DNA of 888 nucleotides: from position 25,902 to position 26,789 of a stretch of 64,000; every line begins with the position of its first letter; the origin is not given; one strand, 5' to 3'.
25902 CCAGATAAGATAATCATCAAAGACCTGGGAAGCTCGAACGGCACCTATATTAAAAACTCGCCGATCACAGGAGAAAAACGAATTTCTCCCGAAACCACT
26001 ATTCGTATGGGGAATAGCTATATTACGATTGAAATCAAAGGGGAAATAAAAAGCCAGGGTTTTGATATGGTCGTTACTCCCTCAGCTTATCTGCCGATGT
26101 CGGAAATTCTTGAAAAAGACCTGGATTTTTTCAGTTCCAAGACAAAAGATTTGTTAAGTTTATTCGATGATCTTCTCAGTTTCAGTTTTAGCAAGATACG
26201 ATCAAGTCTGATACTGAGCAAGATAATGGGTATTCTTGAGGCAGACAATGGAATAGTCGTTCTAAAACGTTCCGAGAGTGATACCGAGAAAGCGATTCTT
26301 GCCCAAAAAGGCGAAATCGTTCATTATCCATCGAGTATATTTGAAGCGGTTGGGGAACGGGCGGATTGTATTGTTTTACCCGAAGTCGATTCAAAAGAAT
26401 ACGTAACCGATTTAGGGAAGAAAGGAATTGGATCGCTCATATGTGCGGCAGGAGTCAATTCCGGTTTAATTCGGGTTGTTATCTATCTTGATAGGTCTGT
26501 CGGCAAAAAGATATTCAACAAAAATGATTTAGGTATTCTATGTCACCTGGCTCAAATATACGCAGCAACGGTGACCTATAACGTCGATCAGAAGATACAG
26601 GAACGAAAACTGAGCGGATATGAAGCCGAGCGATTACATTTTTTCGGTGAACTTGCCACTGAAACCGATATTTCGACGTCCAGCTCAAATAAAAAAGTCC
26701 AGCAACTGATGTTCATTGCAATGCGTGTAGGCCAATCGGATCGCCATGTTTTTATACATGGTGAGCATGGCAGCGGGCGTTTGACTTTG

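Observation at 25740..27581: FHA-GAF regulator whose sigma-54-activator AAA+ domain is catalytically degenerate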

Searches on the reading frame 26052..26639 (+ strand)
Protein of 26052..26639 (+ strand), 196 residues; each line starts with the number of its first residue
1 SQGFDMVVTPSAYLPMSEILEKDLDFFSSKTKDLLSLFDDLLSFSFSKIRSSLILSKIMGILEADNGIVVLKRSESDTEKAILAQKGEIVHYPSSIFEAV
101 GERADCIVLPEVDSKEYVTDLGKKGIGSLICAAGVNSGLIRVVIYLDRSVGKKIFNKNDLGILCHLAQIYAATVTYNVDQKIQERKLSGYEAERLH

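Call 45: search_solved_structures(query=A4, max_evalue=10, show_alignments=1)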
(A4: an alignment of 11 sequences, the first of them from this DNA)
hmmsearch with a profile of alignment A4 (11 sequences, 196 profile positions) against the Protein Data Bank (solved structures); distinct sequences matched with E-value up to 10: 8.
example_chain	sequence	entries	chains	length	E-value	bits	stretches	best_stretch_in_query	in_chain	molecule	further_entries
5w10_A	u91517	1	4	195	0.028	17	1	97-178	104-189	cGMP-specific phosphodiesterase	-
8jrc_A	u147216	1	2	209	0.069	15.7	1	49-174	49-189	Nif-specific regulatory protein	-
3eea_A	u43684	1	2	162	0.19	14.3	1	129-176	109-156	GAF domain/HD domain protein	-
1pvg_A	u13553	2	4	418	0.53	12.9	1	33-102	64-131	DNA topoisomerase II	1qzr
8w26_A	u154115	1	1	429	0.76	12.3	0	119-179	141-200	histidine kinase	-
4gfh_A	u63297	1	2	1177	0.77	12.3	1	33-102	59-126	DNA topoisomerase 2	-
2fkn_A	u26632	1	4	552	1.3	11.6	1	55-94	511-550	Urocanate hydratase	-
2y79_A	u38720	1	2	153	2.1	10.9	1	129-177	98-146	REDOX SENSOR HISTIDINE KINASE RESPONSE REGULATOR DEVS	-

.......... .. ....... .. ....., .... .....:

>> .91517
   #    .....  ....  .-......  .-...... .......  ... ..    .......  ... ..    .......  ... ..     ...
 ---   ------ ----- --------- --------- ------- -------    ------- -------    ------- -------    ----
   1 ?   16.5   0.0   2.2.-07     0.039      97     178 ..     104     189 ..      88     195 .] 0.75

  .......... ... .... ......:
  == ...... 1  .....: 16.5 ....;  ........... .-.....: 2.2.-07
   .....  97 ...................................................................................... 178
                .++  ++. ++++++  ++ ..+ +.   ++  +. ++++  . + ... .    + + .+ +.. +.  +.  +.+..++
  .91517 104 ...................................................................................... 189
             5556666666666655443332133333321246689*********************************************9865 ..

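Call 46: search_protein_families(library=pfam, alignment_id=A4, max_evalue=1)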
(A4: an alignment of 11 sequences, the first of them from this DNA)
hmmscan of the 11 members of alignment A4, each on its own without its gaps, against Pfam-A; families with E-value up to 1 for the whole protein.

A. member 1, seq(196 aa): 0 families

B. families by the number of members that match (of 11 scanned): 7 families
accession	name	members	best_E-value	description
PF01590.32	GAF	9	8.5e-10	GAF domain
PF13185.12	GAF_2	8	1.5e-06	GAF domain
PF13492.12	GAF_3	4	1.8e-06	GAF domain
PF14903.11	WG_beta_rep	1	0.014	WG containing repeat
PF03472.21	Autoind_bind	1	0.04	Autoinducer binding domain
PF24734.1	DUF7685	1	0.16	Domain of unknown function (DUF7685)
PF20660.2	DUF6812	1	0.17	Family of unknown function (DUF6812)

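Call 79: predict_structure(alignment_id=A5)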
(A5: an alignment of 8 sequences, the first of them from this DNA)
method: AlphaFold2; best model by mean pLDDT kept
length: 196 residues; sequences in the alignment: 8
mean_pLDDT: 84.1   pTM: 0.84
mean pLDDT of the five models: 84.1, 81.4, 77.8, 77.3, 71.2
residues with pLDDT >= 90: 64; 70-90: 110; 50-70: 22; < 50: 0
segments of 3 or more residues with pLDDT < 50: none
pLDDT, mean of each block of 10 residues (from residue 1): 87 84 62 80 63 91 94 80 91 89 86 74 92 82 94 90 90 83 86 88
secondary structure, 60 per line:
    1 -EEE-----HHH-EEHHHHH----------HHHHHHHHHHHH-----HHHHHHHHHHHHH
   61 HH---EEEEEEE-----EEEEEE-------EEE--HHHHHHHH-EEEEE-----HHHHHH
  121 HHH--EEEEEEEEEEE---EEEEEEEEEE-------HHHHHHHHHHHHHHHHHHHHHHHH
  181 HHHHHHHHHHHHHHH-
elements in order: E2-4 H16-20 H31-42 H48-62 E66-72 E78-83 E91-93 H96-103 E105-109 H115-123 E126-136 E140-149 H157-195

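Call 81: fold_search(model_id=the predicted structure, library=pdb)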
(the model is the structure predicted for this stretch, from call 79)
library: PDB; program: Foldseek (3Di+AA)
matches with E <= 10: 1237; with E <= 0.001: 182
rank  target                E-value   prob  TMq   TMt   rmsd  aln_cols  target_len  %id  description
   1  6oap_B                1.1e-05  1.00  0.54  0.37   4.8       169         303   12  Crystal structure of a dual sensor histidine kinase in the green-light absorbing Pg state (released 2019-09-18)
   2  3p01_A                1.6e-05  1.00  0.58  0.63   3.8       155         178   12  Crystal structure of two-component response regulator from Nostoc sp. PCC 7120 (released 2010-10-06)
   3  6oaq_A                1.6e-05  1.00  0.45  0.32   6.8       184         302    8  Crystal structure of a dual sensor histidine kinase in BeF3- bound state (released 2019-09-18)
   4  6oap_A                1.7e-05  1.00  0.47  0.33   6.5       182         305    8  Crystal structure of a dual sensor histidine kinase in the green-light absorbing Pg state (released 2019-09-18)
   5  8u63_A                1.8e-05  1.00  0.57  0.25   6.8       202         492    8  Cryo-EM structure of PsBphP in Pfr state, Dimer of Dimers PSM only (released 2024-08-21)
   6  3w2z                  1.9e-05  1.00  0.57  0.62   5.2       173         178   12  Crystal structure of the cyanobacterial protein (released 2013-01-30)
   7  9cxi_A                2.1e-05  1.00  0.52  0.16   6.2       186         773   16  Structure of PDE6C in complex with the rod inhibitory p gamma subunit in the absence of added cGMP (released 2024-12-18)
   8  8rvx_A                2.2e-05  1.00  0.57  0.25   7.1       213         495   13  Cph1 phytochrome PAS-GAF-PHY Y176H mutant (released 2025-03-12)
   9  8u62_A                2.3e-05  1.00  0.56  0.26   7.2       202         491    9  Cryo-EM structure of PsBphP in Pfr state, Dimer of Dimers FL (released 2024-08-21)
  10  4mcw_B                2.5e-05  1.00  0.57  0.33   5.2       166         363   14  Crystal structure of a HD-GYP domain (a cyclic-di-GMP phosphodiesterase) containing a tri-nuclear metal centre (released 2014-02-19)
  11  8ugb_A                2.6e-05  1.00  0.52  0.15   9.7       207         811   12  Cryo-EM structure of bovine phosphodiesterase 6 bound to udenafil (released 2024-01-17)
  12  6ob8_B                3.1e-05  1.00  0.59  0.40   4.4       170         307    9  Crystal structure of a dual sensor histidine kinase in green light illuminated state (released 2019-09-18)
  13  8jrc_A                3.1e-05  1.00  0.52  0.58   7.1       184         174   16  Crystal structure of the GAF domain of the transcriptional activator NifA (released 2024-06-19)
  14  9cxh_A                3.3e-05  1.00  0.54  0.16   9.1       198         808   13  Structure of PDE6C in complex with the rod inhibitory p gamma subunit in the presence of cGMP (released 2024-12-18)
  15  6mzb_A                3.5e-05  1.00  0.53  0.15   8.7       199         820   16  Cryo-EM structure of phosphodiesterase 6 (released 2019-03-06)
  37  4g3k_B                8.7e-05  1.00  0.55  0.74   3.9       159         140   15  Crystal structure of a. aeolicus nlh1 gaf domain in an inactive state (released 2013-05-29)
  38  4g3k_A                8.7e-05  1.00  0.56  0.69   4.2       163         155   15  Crystal structure of a. aeolicus nlh1 gaf domain in an inactive state (released 2013-05-29)
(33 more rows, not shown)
